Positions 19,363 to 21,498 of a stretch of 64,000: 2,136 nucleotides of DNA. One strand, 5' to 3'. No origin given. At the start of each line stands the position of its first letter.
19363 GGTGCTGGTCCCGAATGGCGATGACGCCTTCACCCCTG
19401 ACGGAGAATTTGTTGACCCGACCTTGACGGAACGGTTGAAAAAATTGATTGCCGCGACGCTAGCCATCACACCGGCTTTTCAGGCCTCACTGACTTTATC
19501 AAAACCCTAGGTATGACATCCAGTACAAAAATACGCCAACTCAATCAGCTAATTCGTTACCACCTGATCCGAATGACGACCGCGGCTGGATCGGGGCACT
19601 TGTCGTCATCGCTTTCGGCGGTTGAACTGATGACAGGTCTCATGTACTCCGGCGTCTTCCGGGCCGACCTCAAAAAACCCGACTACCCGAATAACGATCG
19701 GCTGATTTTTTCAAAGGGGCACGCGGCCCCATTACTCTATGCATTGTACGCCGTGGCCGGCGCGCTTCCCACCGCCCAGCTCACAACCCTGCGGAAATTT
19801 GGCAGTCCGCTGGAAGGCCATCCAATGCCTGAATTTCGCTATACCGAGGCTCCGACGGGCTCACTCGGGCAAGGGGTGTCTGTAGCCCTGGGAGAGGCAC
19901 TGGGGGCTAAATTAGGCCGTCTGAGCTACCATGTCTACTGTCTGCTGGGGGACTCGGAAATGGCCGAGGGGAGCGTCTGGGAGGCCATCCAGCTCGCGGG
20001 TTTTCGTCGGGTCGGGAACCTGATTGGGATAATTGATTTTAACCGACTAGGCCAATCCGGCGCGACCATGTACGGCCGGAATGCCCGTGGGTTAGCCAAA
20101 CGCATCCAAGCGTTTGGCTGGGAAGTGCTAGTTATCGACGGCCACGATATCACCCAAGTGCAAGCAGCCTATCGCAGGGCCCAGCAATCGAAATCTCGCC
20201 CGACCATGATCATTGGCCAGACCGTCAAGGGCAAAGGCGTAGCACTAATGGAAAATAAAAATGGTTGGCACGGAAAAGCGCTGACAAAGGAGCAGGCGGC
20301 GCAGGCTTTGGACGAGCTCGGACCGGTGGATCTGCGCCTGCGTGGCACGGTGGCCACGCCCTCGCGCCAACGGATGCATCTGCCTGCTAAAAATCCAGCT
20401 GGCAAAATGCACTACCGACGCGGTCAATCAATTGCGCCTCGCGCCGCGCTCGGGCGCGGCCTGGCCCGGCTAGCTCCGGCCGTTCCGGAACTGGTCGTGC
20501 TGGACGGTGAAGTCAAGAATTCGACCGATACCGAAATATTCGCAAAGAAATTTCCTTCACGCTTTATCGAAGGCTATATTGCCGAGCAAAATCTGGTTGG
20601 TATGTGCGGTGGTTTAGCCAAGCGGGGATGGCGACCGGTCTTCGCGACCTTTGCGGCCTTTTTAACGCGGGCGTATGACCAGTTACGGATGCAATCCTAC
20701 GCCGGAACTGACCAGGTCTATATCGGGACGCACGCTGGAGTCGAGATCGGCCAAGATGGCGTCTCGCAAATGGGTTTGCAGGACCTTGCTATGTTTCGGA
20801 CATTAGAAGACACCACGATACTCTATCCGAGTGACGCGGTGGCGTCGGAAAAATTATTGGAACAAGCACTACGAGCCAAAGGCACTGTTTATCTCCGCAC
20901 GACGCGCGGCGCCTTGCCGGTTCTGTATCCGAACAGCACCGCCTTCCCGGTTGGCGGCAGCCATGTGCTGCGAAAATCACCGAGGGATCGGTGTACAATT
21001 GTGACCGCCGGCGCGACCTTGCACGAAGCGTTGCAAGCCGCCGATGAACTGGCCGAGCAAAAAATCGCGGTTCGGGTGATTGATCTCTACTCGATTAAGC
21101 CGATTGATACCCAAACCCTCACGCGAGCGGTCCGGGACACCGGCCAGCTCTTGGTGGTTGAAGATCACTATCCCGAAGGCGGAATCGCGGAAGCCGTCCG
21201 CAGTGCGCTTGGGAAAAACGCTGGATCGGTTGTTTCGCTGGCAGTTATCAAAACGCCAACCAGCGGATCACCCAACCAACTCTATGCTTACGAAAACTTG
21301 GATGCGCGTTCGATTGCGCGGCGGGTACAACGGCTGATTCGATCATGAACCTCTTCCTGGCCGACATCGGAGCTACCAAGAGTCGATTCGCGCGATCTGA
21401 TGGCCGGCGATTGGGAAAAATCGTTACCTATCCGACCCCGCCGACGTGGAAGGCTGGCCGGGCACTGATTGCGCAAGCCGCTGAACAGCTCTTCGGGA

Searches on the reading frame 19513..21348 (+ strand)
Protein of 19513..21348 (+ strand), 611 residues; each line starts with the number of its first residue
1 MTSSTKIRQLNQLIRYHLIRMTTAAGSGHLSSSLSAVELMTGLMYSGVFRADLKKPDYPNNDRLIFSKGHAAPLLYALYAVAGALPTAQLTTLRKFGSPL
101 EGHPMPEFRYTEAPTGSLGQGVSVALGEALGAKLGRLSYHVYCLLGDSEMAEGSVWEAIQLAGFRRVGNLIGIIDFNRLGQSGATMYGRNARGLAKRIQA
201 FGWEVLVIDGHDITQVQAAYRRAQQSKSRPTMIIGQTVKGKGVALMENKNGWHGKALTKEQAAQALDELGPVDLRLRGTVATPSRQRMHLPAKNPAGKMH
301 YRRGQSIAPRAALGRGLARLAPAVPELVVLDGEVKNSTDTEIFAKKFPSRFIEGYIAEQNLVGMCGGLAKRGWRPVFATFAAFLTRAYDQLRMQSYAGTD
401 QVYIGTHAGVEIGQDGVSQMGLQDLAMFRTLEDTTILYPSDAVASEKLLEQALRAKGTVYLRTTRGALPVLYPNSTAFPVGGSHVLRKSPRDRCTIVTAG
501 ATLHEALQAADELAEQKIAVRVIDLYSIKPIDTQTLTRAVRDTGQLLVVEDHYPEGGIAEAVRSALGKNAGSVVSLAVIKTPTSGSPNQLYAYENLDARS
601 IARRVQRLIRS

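Call 70: search_protein_families(library=pfam, max_evalue=0.00001, proteins=[window:19513-21348:+])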
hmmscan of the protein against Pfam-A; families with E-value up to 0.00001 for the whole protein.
window:19513-21348:+ (611 aa): 5 families
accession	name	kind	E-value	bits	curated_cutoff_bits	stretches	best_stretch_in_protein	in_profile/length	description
PF00456.26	Transketolase_N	-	2.6e-44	152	22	1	12-270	7-276/334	Transketolase, thiamine diphosphate binding domain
PF02779.29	Transket_pyr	-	2.7e-37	128.5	27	1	306-469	2-173/174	Transketolase, pyrimidine binding domain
PF02780.25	Transketolase_C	-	2.4e-29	102.2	25.9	1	485-601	3-124/124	Transketolase, C-terminal domain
PF13292.11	DXP_synthase_N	-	4.9e-13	49.4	21.2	1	3-177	14-171/274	1-deoxy-D-xylulose-5-phosphate synthase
PF00676.26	E1_dh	-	9.6e-08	31.8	22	1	116-228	101-212/300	Dehydrogenase E1 component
